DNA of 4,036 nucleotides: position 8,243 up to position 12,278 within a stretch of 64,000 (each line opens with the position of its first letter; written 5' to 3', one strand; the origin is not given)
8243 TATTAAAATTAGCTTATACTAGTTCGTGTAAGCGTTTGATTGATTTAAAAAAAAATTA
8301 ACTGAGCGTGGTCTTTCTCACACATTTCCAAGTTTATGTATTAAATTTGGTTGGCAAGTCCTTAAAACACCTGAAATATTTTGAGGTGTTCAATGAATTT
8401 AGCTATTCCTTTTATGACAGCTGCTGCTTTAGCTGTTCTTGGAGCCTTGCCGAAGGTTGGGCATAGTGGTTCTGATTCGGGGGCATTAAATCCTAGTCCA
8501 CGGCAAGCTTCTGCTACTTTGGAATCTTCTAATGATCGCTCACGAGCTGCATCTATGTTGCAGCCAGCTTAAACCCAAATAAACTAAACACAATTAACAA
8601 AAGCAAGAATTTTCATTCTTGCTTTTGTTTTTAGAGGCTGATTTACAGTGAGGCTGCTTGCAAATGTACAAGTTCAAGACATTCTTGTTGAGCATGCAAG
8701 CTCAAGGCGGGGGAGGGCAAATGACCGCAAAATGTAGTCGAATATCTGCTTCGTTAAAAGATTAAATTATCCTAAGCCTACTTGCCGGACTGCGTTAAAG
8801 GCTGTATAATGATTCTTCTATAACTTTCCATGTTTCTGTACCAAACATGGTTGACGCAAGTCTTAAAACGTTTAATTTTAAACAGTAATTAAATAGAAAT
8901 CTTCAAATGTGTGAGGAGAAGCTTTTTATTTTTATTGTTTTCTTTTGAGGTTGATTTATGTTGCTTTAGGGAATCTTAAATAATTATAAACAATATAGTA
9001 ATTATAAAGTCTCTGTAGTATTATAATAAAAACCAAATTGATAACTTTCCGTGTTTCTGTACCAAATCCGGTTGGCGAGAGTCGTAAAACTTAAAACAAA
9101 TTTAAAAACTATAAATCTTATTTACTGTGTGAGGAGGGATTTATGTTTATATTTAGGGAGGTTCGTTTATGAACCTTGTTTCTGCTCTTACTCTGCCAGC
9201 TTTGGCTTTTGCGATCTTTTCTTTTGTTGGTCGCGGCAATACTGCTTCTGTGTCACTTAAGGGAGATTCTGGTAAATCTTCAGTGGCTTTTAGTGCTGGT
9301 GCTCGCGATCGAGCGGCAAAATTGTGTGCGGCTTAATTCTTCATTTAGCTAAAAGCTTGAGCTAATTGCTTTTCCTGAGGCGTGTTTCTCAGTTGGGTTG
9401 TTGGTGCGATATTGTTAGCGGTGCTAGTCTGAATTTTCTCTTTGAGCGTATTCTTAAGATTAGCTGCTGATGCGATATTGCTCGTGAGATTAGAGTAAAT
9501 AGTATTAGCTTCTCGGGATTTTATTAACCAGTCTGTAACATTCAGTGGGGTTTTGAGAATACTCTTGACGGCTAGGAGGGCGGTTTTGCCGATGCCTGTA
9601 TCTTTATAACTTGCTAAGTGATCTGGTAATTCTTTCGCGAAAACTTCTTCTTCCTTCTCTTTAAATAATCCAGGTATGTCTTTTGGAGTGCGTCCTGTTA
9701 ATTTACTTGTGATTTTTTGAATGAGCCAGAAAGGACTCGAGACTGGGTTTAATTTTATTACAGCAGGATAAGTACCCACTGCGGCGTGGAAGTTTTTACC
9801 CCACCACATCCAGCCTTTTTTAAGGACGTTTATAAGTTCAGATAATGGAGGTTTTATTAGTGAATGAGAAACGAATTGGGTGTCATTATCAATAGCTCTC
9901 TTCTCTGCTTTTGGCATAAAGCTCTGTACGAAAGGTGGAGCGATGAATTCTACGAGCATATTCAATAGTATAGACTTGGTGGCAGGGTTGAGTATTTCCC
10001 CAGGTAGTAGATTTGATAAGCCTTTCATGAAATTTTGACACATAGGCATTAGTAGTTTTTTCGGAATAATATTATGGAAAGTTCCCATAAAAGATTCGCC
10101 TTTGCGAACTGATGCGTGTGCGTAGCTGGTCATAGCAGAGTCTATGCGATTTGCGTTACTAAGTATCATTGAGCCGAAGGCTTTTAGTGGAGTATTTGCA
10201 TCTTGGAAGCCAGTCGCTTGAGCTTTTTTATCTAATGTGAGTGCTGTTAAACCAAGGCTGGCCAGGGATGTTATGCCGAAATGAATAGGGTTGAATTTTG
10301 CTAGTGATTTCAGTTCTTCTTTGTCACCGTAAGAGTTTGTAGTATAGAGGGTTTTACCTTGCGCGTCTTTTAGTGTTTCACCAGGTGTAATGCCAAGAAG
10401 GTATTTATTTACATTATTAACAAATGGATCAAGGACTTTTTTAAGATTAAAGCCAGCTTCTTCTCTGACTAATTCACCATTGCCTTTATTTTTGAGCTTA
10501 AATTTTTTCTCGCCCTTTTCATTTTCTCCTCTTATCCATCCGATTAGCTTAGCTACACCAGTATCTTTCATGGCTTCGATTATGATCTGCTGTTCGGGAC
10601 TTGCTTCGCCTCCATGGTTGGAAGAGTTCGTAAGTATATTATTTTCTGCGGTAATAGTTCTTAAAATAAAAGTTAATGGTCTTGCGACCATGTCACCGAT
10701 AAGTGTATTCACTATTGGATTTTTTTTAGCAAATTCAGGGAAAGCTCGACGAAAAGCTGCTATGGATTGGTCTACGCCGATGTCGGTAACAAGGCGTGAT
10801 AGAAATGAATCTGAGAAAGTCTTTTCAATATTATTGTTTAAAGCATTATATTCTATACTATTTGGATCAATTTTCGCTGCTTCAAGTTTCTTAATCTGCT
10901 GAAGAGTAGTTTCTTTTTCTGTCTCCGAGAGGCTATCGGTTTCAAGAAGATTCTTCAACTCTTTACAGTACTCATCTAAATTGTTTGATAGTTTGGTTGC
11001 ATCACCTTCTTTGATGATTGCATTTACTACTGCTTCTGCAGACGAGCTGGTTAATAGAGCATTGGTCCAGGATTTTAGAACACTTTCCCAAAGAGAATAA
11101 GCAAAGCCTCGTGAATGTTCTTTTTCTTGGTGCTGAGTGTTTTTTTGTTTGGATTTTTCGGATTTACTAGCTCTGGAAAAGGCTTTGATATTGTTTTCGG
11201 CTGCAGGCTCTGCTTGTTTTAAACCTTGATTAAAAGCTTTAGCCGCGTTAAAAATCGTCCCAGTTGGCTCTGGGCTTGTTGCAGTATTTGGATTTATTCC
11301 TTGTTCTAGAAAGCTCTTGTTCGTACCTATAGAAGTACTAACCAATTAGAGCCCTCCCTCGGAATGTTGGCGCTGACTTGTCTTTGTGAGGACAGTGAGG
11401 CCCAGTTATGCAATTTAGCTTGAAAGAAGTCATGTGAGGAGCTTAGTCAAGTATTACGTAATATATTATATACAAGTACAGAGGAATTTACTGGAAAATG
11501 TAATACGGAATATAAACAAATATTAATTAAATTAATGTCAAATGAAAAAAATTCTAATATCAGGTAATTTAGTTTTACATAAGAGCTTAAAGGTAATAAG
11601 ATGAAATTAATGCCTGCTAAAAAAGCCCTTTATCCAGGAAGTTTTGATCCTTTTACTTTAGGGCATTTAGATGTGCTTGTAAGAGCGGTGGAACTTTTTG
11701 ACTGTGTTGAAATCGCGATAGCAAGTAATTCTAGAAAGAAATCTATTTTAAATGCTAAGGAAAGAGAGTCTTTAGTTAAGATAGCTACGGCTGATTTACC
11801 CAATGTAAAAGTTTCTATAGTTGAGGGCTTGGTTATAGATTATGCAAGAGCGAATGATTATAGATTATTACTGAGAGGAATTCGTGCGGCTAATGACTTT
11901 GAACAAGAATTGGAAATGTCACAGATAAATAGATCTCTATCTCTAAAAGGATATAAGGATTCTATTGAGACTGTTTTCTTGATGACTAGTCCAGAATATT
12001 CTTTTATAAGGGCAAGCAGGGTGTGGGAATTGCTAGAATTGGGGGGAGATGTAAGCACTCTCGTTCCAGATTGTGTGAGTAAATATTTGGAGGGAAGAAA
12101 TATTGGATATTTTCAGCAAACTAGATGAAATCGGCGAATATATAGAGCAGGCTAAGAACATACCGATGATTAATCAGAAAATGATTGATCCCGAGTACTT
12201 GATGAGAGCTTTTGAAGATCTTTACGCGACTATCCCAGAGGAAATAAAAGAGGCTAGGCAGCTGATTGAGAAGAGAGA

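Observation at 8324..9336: Tandem triplicated cassette: conserved structured leader plus small hydrophobic-N-terminus peptide genes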

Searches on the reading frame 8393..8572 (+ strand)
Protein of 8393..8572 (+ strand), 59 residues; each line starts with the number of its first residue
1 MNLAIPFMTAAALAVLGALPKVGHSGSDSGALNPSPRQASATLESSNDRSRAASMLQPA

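Call 13: find_encoding_contigs(protein=window:8393-8572:+, flank=3000, max_places=10)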
Protein window:8393-8572:+ (59 aa): 21 contigs read that carry it; 1 place shown.
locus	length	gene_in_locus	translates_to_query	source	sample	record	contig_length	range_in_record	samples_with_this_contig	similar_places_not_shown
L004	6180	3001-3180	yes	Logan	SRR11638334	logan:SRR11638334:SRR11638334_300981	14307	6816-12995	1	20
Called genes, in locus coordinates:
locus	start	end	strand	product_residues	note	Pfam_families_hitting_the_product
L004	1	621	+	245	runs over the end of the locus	PF00072:Response_reg, PF00486:Trans_reg_C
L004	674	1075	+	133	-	-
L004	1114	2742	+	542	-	PF00682:HMGL-like, PF22617:HCS_D2, PF08502:LeuA_dimer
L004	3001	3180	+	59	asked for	-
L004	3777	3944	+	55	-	-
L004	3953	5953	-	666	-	-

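Call 19: find_homologous_proteins(query=A2, max_evalue=0.01)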
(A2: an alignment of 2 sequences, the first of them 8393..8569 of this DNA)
Query A2 (2 sequences) (59 aa, profile of the alignment): 3 proteins with E <= 0.01 among 25 candidates.
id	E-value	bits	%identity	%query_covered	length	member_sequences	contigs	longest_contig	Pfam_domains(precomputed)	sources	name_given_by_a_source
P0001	8.1e-30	121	100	100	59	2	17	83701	-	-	-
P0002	1.7e-24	104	-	-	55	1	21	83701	-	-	-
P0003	1.2e-12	66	-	-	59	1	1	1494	-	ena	-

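Call 21: find_encoding_contigs(protein=P0003, flank=5000)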
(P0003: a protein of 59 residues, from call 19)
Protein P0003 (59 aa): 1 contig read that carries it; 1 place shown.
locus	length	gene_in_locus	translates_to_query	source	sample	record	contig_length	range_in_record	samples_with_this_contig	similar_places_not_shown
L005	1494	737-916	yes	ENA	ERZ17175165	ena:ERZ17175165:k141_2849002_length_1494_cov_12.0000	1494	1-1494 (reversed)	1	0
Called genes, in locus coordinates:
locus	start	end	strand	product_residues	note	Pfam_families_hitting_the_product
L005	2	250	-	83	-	?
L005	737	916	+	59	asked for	-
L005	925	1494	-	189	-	?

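Call 43: search_protein_families(library=pfam, proteins=[window:8393-8572:+], max_evalue=1)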
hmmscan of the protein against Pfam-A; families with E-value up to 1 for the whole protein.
window:8393-8572:+ (59 aa): 0 families

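Call 64: search_protein_families(library=padloc, proteins=[window:8393-8572:+], max_evalue=0.1)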
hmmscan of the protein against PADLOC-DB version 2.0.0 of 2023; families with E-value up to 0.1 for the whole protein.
window:8393-8572:+ (59 aa): 0 families

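Call 86: list_cluster_members(proteins=[window:8393-8572:+, window:9169-9336:+, window:6485-8134:+])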
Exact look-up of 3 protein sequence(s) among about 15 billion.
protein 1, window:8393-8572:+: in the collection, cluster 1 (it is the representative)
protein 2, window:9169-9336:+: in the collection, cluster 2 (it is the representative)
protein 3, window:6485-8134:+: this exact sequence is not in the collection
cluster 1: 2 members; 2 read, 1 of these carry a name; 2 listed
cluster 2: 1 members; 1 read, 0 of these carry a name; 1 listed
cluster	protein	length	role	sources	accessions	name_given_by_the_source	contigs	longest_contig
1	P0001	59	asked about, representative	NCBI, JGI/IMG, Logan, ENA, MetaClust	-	-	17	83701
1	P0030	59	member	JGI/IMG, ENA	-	hypothetical protein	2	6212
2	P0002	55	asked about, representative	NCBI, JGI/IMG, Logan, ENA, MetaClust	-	-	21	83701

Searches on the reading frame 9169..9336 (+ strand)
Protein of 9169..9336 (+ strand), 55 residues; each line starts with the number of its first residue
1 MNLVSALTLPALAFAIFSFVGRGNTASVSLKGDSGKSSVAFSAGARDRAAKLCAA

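Call 12: find_encoding_contigs(protein=window:9169-9336:+, flank=3000, max_places=10)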
Protein window:9169-9336:+ (55 aa): 21 contigs read that carry it; 3 places shown.
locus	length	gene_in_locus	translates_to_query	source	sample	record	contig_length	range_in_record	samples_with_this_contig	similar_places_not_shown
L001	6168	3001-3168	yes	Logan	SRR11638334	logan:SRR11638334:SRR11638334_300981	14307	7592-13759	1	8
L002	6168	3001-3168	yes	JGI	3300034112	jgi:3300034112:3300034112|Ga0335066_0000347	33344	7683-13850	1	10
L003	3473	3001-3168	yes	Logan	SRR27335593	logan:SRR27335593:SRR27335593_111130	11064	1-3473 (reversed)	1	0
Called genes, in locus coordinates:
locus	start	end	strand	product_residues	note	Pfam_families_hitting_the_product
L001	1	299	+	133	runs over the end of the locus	-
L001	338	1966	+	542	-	PF00682:HMGL-like, PF22617:HCS_D2, PF08502:LeuA_dimer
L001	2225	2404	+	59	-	-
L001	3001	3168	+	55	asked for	-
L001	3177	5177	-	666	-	-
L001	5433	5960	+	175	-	PF01467:CTP_transf_like, PF08218:Citrate_ly_lig (faint)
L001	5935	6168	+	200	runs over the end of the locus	-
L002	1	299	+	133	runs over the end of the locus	-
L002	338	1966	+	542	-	PF00682:HMGL-like, PF22617:HCS_D2, PF08502:LeuA_dimer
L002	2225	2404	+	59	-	-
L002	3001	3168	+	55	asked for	-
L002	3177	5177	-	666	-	-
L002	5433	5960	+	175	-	PF01467:CTP_transf_like, PF08218:Citrate_ly_lig (faint)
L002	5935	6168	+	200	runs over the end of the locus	-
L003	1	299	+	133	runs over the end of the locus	-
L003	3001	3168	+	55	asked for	-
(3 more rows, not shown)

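Call 43: search_protein_families(library=pfam, proteins=[window:9169-9336:+], max_evalue=1)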
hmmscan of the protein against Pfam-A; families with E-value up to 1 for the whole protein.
window:9169-9336:+ (55 aa): 0 families

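Call 64: search_protein_families(library=padloc, proteins=[window:9169-9336:+], max_evalue=0.1)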
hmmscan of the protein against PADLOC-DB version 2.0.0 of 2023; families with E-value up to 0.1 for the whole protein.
window:9169-9336:+ (55 aa): 0 families

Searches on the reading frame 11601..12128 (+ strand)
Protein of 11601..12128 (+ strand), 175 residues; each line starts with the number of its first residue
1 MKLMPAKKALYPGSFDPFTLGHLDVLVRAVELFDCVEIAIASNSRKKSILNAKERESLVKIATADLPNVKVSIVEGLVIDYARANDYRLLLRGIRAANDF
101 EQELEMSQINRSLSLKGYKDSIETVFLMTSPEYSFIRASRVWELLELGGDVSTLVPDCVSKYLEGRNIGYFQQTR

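Call 15: search_protein_families(library=ncbifam, proteins=[window:11601-12128:+])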
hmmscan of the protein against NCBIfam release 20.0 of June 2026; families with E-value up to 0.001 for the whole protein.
window:11601-12128:+ (175 aa): 10 families
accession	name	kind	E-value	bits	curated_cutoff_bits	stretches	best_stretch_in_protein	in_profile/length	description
TIGR01510.1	coaD_prev_kdtB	equivalog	1.9e-50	170.9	103.3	1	9-164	2-152/155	pantetheine-phosphate adenylyltransferase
TIGR00125.1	cyt_tran_rel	domain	1.3e-11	44.5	27.7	1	9-68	2-65/65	adenylyltransferase/cytidyltransferase family protein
TIGR00482.1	TIGR00482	equivalog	5.4e-08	33.1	112.45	1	10-75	1-71/194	nicotinate (nicotinamide) nucleotide adenylyltransferase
NF000839.0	PRK00071.1-1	equivalog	2.3e-07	30.9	187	1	5-71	5-75/219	nicotinate-nucleotide adenylyltransferase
NF000840.1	PRK00071.1-3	equivalog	1.6e-06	27.7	150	1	6-75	6-80/201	nicotinate-nucleotide adenylyltransferase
NF000842.0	PRK00071.2-1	equivalog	2.3e-06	27.4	167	1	9-78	5-74/191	nicotinate-nucleotide adenylyltransferase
NF006479.0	PRK08887.1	equivalog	2.1e-05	24.4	164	1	7-167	3-168/174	nicotinate-nicotinamide nucleotide adenylyltransferase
TIGR01527.1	arch_NMN_Atrans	equivalog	4.4e-05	23.1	181.2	1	9-68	2-61/167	nicotinamide-nucleotide adenylyltransferase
NF003791.0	PRK05379.2-3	equivalog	0.00013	21.2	409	1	8-140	7-133/340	bifunctional nicotinamide-nucleotide adenylyltransferase/Nudix hydroxylase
NF005519.0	PRK07152.1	equivalog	0.00075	18.5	315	1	7-72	2-72/361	nicotinate-nucleotide adenylyltransferase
